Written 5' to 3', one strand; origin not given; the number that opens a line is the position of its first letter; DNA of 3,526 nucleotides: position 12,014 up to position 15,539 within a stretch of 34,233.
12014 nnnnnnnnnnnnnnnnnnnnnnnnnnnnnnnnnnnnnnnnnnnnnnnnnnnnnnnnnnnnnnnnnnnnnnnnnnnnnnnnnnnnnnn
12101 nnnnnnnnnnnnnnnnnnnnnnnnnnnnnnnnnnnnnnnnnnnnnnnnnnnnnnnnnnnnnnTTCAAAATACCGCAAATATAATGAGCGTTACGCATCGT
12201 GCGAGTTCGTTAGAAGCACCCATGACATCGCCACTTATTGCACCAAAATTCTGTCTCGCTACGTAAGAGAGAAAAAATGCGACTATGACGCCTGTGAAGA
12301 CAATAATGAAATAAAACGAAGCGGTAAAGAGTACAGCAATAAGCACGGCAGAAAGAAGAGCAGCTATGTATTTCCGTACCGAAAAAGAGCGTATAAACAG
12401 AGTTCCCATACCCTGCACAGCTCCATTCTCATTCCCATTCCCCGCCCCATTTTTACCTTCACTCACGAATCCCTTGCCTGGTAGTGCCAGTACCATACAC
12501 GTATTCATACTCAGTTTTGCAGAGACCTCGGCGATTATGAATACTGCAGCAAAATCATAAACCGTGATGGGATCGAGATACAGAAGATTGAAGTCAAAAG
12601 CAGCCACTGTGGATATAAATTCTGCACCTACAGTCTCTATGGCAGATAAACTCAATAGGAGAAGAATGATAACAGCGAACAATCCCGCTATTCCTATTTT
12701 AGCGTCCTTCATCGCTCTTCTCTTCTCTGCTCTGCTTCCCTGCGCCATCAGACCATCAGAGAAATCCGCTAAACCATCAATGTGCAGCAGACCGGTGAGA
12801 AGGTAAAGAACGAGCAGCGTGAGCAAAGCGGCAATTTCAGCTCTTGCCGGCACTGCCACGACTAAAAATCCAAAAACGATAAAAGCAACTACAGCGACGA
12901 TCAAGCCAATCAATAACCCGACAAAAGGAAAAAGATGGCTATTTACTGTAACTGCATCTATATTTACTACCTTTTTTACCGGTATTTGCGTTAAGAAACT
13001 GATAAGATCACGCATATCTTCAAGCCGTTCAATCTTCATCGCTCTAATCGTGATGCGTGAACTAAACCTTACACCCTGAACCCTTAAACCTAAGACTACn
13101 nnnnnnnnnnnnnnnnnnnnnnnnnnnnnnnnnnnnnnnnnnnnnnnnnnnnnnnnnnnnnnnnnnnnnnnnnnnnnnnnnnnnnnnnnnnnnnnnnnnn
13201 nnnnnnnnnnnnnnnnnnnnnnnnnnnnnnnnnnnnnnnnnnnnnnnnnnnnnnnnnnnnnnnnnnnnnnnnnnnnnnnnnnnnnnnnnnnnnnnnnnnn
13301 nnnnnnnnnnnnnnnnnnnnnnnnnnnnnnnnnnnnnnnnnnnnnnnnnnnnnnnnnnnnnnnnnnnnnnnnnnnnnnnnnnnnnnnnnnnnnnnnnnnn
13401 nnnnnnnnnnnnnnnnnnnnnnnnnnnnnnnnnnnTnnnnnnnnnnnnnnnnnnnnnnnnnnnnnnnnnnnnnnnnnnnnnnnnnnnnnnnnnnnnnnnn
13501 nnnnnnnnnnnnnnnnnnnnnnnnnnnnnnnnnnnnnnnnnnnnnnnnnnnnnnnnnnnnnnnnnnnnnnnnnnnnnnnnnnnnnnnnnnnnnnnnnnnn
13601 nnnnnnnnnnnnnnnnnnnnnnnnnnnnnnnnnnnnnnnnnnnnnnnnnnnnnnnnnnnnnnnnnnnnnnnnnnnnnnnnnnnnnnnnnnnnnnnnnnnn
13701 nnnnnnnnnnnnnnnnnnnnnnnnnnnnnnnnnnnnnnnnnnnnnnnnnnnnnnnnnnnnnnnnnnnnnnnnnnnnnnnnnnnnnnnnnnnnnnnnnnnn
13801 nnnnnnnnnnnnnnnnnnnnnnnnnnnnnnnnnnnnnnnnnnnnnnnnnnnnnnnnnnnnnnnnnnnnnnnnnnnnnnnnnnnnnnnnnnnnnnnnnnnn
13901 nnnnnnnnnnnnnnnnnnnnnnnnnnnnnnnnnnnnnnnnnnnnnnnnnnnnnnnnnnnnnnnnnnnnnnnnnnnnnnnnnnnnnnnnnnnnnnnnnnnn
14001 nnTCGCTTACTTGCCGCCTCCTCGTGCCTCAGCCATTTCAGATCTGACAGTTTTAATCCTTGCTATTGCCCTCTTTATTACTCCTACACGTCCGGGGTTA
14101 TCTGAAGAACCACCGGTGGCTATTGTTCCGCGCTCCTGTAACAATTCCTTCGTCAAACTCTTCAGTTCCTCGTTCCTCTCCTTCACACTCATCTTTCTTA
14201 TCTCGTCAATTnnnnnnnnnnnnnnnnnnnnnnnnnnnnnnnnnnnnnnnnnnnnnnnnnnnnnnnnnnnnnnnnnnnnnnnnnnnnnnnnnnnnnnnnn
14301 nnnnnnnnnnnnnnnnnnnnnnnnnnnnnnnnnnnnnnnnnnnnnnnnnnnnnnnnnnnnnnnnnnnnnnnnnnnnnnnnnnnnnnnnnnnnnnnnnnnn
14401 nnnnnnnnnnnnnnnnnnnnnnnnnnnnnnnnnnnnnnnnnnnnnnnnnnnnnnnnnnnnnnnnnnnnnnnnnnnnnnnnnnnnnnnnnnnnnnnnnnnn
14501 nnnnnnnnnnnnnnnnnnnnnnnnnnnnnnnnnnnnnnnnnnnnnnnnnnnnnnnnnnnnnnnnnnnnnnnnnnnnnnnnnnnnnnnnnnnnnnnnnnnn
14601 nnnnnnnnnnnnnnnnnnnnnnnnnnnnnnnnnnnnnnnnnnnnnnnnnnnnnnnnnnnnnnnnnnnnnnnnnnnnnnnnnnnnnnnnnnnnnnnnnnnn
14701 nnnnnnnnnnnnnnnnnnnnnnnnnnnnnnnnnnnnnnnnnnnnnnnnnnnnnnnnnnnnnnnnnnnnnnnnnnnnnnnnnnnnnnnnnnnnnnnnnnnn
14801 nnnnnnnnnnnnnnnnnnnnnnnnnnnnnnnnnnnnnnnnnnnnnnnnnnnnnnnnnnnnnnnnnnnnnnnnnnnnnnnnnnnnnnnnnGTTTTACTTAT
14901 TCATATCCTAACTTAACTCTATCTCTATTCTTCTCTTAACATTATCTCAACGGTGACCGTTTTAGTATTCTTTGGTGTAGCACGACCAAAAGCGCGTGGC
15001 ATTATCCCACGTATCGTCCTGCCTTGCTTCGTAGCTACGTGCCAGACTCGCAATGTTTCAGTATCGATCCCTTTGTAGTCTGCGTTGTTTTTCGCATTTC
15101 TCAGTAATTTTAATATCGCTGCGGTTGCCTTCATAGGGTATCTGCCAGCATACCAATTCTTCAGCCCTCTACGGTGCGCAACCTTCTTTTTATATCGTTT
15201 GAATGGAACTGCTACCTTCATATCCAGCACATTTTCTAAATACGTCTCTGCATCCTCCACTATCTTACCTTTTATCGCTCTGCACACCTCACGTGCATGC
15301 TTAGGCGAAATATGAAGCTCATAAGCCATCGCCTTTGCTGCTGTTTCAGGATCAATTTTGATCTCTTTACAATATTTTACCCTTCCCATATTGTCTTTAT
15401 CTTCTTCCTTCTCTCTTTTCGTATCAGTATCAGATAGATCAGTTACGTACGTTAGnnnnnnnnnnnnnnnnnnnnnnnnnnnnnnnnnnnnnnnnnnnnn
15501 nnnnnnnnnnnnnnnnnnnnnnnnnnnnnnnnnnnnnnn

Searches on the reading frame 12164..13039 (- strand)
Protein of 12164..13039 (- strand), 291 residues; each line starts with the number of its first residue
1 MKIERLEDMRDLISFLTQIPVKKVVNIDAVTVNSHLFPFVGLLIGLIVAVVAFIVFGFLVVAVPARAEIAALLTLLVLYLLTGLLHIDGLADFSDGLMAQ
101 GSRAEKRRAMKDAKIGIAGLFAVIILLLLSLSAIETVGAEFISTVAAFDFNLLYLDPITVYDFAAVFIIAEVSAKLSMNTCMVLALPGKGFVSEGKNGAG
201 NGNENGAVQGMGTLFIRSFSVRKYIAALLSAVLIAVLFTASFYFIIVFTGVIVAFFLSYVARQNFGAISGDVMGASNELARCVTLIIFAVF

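Call 44: list_cluster_members(proteins=[P0152, window:12164-13039:-, window:22188-22967:+, window:24445-24768:+, window:30474-31730:-, window:19083-20351:-, window:20472-21605:+, window:3814-4887:-, window:6114-7304:+, P0102])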
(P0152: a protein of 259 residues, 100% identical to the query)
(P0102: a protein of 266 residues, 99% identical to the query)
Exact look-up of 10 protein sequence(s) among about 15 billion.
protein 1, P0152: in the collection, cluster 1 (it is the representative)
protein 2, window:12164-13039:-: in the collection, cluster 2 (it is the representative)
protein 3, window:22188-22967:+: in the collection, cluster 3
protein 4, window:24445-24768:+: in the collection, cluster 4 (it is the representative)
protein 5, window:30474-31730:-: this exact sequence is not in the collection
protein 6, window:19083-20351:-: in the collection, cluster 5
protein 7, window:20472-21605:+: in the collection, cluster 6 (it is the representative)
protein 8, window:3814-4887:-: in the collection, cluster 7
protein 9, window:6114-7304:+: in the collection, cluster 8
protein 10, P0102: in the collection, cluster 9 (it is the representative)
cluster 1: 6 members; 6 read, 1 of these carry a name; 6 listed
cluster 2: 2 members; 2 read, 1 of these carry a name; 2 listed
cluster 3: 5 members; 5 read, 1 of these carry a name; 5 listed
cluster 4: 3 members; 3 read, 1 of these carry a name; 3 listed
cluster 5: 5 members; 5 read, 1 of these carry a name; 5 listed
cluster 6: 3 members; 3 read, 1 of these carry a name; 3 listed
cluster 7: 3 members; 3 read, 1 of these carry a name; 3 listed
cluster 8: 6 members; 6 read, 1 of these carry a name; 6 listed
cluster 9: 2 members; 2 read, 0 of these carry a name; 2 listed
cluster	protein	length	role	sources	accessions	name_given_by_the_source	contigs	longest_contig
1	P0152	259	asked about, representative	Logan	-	-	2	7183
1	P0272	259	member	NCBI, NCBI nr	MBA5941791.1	MAG: 50S ribosomal protein L2 [Methanophagales archaeon] | 50S ribosomal protein L2 [Methanophagales archaeon]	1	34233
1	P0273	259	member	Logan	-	-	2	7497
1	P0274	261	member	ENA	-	-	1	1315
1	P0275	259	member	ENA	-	-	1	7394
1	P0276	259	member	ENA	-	-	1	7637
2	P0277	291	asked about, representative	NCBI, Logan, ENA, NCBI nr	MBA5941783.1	MAG: adenosylcobinamide-GDP ribazoletransferase [Methanophagales archaeon] | adenosylcobinamide-GDP ribazoletransferase [Methanophagales archaeon]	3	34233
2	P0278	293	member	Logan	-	-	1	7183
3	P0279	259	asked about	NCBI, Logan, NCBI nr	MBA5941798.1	MAG: glucose-6-phosphate isomerase [Methanophagales archaeon] | glucose-6-phosphate isomerase [Methanophagales archaeon]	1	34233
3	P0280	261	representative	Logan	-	-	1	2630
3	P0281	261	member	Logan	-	-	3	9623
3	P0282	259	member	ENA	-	-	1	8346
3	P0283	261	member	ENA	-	-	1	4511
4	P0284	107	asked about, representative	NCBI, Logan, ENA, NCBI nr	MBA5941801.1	MAG: hypothetical protein H0M93_00460 [Methanophagales archaeon] | hypothetical protein [Methanophagales archaeon]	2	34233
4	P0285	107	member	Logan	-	-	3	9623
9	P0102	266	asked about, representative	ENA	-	-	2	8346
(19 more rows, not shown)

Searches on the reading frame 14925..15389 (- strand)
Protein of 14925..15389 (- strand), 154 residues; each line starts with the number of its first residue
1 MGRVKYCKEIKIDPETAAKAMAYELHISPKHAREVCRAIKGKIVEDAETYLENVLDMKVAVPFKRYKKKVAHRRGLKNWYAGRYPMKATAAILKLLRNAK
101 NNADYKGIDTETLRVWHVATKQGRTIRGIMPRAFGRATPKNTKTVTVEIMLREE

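Call 21: find_encoding_contigs(protein=window:14925-15389:-, flank=10000, max_places=10)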
Protein window:14925-15389:- (154 aa): 4 contigs read that carry it; 4 places shown.
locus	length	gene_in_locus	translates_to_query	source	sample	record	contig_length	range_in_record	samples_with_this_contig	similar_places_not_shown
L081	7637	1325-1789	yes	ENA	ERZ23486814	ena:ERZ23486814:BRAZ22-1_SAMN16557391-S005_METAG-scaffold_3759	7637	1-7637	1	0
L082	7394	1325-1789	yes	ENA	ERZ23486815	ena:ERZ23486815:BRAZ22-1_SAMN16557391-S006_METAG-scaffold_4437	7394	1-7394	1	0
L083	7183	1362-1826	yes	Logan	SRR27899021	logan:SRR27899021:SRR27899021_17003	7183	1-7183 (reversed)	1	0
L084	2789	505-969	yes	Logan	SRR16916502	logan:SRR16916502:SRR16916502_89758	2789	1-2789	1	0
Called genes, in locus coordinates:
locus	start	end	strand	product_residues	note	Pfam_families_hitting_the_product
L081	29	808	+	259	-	PF00181:Ribosomal_L2_N (weak), PF03947:Ribosomal_L2_C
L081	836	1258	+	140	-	PF00203:Ribosomal_S19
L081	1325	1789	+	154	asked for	PF00237:Ribosomal_L22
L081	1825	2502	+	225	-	PF07650:KH_2, PF00189:Ribosomal_S3_C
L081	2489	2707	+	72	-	PF00831:Ribosomal_L29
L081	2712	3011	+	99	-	PF01253:SUI1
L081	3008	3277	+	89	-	PF01868:RNase_P-MRP_p29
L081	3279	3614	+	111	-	PF00366:Ribosomal_S17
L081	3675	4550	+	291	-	PF02654:CobS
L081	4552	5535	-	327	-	PF01032:FecCD, PF00950:ABC-3 (weak)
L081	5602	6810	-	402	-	PF08714:Fae, PF00215:OMPdecase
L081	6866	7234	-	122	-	PF09875:DUF2102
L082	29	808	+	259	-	PF00181:Ribosomal_L2_N (weak), PF03947:Ribosomal_L2_C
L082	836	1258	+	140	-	PF00203:Ribosomal_S19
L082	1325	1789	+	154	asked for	PF00237:Ribosomal_L22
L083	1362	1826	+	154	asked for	PF00237:Ribosomal_L22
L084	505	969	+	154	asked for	PF00237:Ribosomal_L22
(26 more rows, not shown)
